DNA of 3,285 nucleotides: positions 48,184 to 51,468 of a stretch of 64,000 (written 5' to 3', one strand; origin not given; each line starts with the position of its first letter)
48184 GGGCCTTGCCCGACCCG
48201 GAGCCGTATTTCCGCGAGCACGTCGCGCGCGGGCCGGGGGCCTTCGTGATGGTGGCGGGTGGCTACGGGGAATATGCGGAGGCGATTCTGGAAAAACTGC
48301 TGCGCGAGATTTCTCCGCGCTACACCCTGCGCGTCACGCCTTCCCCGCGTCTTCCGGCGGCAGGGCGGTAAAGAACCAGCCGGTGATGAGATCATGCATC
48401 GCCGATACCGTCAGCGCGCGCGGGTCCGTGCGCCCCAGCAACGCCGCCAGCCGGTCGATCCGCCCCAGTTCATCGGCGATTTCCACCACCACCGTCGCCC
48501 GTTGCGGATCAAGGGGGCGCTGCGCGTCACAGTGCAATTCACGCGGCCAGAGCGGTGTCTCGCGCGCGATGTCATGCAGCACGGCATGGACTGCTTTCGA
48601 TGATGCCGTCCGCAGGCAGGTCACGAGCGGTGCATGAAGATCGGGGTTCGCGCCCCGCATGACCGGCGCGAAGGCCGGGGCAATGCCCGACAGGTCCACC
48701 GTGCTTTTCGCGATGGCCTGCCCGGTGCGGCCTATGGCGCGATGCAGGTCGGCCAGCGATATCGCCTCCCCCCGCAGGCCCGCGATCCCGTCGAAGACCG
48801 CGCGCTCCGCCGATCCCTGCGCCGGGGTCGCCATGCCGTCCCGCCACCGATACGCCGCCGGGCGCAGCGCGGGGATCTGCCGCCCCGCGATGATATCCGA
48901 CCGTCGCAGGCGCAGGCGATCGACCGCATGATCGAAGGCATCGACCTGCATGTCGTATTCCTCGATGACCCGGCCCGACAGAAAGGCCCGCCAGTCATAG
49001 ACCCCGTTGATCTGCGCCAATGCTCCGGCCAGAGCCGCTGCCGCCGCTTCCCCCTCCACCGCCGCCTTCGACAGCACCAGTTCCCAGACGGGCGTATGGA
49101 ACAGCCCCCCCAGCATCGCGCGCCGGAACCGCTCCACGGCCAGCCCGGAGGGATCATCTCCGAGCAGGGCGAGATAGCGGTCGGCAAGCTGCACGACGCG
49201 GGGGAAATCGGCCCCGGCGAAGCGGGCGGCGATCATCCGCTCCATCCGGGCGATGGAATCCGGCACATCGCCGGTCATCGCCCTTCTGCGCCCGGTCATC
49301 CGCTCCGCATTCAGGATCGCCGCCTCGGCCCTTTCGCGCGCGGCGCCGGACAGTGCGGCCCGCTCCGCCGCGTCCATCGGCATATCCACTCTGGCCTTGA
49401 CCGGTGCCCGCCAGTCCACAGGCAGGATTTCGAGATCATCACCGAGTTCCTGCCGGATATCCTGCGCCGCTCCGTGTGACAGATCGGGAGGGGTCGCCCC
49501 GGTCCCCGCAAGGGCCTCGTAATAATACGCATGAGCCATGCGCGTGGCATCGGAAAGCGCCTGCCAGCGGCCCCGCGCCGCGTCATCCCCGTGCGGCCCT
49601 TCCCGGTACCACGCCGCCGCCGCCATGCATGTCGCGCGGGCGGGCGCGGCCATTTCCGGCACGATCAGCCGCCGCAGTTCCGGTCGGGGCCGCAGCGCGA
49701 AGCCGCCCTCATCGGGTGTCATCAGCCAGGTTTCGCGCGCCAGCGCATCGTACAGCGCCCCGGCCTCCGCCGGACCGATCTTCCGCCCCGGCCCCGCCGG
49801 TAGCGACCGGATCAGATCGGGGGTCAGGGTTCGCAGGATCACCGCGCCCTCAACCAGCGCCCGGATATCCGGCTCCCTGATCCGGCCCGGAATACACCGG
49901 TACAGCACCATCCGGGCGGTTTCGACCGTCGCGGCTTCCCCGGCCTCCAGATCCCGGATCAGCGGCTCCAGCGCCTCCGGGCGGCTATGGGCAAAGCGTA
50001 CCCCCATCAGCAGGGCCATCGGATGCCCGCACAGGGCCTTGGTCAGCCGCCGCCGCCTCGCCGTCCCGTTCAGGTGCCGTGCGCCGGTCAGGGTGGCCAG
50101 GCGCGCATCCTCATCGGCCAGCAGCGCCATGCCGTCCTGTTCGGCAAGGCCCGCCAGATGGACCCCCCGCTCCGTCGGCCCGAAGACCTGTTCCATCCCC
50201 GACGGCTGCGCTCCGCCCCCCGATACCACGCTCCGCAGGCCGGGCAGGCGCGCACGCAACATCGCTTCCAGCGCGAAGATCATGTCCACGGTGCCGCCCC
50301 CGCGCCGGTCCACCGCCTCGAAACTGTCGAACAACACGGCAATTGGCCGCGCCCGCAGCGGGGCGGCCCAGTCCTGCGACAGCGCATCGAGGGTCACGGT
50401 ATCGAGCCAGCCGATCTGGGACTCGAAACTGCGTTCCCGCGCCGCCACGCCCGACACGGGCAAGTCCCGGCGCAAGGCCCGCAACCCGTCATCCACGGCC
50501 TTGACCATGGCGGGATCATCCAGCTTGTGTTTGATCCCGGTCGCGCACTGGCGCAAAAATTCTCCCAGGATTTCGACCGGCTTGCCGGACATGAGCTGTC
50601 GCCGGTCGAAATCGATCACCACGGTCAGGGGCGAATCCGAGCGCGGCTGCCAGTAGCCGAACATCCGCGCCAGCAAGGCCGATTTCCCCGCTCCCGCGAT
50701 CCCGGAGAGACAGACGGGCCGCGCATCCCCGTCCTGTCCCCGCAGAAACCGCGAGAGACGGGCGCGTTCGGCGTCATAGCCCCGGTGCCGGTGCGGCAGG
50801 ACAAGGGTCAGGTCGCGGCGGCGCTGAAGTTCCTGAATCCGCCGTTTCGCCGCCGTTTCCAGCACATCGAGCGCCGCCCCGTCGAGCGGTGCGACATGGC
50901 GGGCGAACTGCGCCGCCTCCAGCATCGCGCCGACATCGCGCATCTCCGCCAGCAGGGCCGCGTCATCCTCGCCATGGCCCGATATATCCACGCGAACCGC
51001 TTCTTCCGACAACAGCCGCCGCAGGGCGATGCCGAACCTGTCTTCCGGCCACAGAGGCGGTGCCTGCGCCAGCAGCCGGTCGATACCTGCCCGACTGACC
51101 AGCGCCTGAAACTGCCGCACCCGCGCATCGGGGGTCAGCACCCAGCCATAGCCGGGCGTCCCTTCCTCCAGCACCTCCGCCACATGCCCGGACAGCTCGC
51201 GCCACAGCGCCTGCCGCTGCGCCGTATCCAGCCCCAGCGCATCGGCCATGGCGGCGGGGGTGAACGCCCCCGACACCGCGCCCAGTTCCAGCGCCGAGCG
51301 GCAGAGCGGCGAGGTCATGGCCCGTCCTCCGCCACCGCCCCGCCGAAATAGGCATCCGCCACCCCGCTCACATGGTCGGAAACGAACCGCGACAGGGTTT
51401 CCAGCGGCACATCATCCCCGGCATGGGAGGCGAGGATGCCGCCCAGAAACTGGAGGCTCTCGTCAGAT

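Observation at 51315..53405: Chymotrypsin-fold protease fused to a variant P-loop (AxxxxGKS) NTPase-like domain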

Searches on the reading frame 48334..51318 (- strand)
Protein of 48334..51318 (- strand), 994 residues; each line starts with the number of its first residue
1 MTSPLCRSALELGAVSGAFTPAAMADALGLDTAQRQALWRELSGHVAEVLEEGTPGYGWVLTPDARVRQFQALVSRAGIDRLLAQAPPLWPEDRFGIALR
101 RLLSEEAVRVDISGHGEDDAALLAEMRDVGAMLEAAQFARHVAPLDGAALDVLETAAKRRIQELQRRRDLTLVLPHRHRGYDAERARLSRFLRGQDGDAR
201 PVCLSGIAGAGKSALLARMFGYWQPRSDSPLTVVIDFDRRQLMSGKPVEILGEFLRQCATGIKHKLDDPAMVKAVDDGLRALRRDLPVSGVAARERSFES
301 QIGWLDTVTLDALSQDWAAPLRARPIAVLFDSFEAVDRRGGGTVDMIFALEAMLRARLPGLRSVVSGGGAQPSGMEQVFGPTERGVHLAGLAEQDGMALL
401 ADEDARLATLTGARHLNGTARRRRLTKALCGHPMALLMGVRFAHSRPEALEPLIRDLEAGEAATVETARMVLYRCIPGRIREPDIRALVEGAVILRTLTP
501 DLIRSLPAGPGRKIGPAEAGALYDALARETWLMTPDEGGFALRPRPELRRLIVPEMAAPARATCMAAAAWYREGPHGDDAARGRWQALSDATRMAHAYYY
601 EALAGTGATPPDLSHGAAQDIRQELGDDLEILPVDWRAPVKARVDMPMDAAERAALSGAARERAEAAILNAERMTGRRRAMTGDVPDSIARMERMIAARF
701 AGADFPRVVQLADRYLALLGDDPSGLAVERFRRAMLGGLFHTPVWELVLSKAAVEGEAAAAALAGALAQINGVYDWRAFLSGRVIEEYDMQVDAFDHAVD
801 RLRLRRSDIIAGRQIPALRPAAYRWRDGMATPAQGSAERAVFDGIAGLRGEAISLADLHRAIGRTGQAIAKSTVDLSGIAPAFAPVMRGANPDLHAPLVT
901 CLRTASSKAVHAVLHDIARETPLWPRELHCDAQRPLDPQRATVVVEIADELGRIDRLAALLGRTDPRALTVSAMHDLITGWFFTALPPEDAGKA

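Call 7: search_protein_families(library=pfam, proteins=[window:48334-51318:-], max_evalue=0.1)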
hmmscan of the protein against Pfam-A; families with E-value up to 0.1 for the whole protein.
window:48334-51318:- (994 aa): 3 families
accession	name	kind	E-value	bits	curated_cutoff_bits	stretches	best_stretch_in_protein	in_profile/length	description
PF13191.12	AAA_16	-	0.00033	21.6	32.6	1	182-338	6-146/167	AAA ATPase domain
PF24883.2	NPHP3_N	-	0.0027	18.3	24.8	1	196-263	19-84/164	Nephrocystin 3, N-terminal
PF05729.18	NACHT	-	0.019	15.2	26.7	1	200-262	1-65/167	NACHT domain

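Call 8: search_protein_families(library=padloc, proteins=[window:48334-51318:-], max_evalue=0.1)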
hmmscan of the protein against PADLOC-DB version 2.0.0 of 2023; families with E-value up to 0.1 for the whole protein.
window:48334-51318:- (994 aa): 0 families

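Call 26: search_protein_families(library=ncbifam, proteins=[window:48334-51318:-], max_evalue=0.1)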
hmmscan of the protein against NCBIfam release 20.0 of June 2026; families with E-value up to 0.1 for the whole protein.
window:48334-51318:- (994 aa): 0 families

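Call 32: find_homologous_proteins(query=window:48334-51318:-)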
Query window:48334-51318:- (994 aa): 28 proteins with E <= 0.001 among 8000 candidates.
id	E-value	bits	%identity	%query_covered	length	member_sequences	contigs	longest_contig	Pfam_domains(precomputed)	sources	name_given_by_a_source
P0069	0.0e+0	2168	99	100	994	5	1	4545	-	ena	-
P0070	0.0e+0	1277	64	99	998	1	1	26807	PF13191.13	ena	-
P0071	0.0e+0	1171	60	99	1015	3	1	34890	-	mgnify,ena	mgnify:CR=1 FL=1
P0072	0.0e+0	1058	54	99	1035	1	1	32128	-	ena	-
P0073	3.8e-176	606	39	100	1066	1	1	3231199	-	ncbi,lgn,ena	-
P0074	6.5e-173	595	38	99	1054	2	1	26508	PF13191.13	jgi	-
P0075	1.1e-166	575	40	99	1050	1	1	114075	PF13191.13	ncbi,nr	ncbi:hypothetical protein KUV28_17640 [Ferrimonas balearica]|nr:hypothetical protein [Ferrimonas bal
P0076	4.2e-166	573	38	99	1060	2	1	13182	PF13191.13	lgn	-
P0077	1.8e-157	544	43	68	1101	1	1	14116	PF05729.19,PF13191.13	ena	-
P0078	8.6e-155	535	40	78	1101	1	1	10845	PF13191.13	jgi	-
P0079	6.4e-151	522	43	76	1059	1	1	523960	PF13191.13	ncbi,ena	-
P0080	3.8e-149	517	37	99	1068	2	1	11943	-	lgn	-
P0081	3.8e-143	497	36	99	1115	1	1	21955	PF13191.13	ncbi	ncbi:MAG: ATP-binding protein [Pseudomonadota bacterium]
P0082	3.0e-142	494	36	99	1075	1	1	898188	-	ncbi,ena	-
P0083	5.2e-140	486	45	66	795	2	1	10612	PF13191.13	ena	-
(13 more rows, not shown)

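Call 35: search_solved_structures(query=A3, max_evalue=1)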
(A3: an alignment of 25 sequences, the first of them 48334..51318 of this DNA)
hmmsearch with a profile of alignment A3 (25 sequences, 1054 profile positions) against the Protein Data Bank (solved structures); distinct sequences matched with E-value up to 1: 11.
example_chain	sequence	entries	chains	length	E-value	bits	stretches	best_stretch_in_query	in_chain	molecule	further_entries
9jae_A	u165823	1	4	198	0.012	17.2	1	199-223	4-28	Guanylate kinase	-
6nui_A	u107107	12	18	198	0.013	17.2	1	199-223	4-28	Guanylate kinase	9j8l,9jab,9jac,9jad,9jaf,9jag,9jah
8pts_A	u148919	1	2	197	0.016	16.9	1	200-223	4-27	Guanylate kinase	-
1lvg_A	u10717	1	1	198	0.033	15.8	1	200-223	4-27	Guanylate kinase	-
4f4j_A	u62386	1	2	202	0.2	13.2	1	197-223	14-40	Guanylate kinase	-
8s0e_G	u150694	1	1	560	0.32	12.5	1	171-235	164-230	Cell division control protein 6 homolog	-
8rwv_F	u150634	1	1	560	0.33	12.5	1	171-235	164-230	Cell division control protein 6 homolog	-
1gky_A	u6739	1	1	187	0.48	11.9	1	200-223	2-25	GUANYLATE KINASE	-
1ex6_A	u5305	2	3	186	0.67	11.5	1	200-223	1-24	GUANYLATE KINASE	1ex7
4uru_R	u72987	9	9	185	0.83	11.1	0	195-224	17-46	GTPASE HRAS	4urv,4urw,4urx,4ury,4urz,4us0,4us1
8be6_R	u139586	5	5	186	0.85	11.1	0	195-224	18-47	GTPase HRas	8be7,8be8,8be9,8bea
